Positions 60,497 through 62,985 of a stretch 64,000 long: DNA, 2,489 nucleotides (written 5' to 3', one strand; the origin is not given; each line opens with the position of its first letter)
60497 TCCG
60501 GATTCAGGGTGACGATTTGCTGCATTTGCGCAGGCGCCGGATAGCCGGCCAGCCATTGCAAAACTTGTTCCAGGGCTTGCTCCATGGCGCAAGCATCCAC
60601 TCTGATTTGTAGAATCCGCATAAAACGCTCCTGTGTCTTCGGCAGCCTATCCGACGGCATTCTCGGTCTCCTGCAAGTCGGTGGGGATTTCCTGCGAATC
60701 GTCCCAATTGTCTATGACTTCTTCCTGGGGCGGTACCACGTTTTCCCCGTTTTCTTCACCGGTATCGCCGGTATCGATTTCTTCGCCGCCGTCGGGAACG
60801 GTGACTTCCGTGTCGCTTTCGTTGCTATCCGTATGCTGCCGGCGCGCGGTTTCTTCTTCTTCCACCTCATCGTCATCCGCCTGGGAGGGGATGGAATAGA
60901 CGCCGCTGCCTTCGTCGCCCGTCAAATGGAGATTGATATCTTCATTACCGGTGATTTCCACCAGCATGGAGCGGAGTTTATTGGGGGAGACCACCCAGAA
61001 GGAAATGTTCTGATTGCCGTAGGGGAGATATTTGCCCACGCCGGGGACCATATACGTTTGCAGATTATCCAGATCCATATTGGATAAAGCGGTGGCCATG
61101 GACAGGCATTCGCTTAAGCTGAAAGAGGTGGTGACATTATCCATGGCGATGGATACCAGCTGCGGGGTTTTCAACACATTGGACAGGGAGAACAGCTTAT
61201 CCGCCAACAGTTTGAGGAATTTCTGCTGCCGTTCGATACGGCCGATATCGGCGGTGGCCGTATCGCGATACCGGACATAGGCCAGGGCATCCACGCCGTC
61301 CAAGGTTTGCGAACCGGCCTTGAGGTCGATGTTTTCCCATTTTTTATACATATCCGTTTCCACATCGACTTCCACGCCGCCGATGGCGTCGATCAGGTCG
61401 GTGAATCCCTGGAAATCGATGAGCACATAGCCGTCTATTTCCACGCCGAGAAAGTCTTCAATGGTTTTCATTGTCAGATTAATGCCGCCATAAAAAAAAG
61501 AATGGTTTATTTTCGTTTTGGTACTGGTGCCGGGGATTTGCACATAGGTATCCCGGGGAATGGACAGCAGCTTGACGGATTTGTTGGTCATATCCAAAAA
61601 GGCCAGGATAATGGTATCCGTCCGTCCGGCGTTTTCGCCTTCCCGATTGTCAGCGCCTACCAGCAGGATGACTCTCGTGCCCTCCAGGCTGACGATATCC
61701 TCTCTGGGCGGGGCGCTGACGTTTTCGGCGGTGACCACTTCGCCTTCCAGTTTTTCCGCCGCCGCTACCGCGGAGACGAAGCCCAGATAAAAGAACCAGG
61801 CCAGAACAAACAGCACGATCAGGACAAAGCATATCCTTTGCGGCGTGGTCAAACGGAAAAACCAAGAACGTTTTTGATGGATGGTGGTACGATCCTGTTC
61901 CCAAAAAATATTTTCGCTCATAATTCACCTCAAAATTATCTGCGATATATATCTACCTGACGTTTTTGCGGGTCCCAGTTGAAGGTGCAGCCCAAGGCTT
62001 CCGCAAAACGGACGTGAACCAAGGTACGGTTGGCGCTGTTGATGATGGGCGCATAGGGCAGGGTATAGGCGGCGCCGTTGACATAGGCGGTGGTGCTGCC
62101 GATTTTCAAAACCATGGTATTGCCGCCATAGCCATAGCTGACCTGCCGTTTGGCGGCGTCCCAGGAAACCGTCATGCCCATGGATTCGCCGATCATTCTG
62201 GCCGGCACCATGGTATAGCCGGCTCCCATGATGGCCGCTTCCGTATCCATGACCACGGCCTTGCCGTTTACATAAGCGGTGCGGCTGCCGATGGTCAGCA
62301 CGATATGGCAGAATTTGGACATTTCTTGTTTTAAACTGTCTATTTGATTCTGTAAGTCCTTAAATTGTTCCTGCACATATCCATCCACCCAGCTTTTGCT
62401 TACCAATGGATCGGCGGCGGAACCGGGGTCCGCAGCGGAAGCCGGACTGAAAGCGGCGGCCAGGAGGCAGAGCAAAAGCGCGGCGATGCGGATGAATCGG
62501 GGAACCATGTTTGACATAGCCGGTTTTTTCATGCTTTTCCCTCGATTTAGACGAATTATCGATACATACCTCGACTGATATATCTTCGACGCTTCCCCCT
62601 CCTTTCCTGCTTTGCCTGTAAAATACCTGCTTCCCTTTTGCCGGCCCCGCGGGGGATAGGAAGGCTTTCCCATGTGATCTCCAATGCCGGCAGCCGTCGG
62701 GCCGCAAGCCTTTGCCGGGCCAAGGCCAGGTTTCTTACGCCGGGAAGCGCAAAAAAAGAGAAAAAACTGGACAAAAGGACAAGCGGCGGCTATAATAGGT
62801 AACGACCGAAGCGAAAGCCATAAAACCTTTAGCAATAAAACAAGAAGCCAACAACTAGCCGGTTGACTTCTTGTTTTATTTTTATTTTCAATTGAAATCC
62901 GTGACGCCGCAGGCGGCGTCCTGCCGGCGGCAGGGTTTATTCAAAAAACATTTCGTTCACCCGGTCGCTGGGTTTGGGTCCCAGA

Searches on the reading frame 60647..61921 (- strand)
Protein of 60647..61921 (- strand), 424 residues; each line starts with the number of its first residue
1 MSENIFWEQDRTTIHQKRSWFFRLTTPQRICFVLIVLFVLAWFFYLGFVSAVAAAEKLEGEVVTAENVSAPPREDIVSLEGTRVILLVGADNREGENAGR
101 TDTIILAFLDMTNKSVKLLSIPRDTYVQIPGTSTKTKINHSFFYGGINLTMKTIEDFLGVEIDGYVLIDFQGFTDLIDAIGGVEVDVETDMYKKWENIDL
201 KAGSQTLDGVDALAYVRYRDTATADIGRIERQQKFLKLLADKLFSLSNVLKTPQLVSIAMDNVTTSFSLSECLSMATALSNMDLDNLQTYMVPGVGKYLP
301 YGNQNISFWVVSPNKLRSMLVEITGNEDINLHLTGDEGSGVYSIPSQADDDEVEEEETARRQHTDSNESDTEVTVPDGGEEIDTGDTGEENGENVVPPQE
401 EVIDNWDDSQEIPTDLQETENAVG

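Call 86: search_protein_families(library=pfam, proteins=[window:60647-61921:-], max_evalue=0.00001)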
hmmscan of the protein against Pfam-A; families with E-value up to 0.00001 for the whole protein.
window:60647-61921:- (424 aa): 1 family
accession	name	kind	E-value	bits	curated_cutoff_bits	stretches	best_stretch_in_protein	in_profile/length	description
PF03816.19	LytR_cpsA_psr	-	1.4e-49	168.5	24.6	1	100-243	1-148/150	LytR_cpsA_psr family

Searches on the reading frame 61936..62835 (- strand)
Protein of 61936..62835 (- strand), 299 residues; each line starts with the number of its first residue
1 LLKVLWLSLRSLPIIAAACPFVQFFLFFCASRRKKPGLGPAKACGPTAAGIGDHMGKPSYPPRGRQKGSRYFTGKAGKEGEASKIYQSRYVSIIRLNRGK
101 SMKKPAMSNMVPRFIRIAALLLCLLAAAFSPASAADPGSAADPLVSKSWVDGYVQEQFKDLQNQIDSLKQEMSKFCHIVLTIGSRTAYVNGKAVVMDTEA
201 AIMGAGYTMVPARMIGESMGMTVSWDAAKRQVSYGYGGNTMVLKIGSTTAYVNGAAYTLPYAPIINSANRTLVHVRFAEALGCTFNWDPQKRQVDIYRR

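Call 86: search_protein_families(library=pfam, proteins=[window:61936-62835:-], max_evalue=0.00001)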
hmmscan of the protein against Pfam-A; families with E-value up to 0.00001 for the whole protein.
window:61936-62835:- (299 aa): 1 family
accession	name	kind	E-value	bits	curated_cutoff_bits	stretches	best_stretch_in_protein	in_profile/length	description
PF07833.16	Cu_amine_oxidN1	-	1.4e-40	138.1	24.2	2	201-296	13-108/108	Copper amine oxidase N-terminal domain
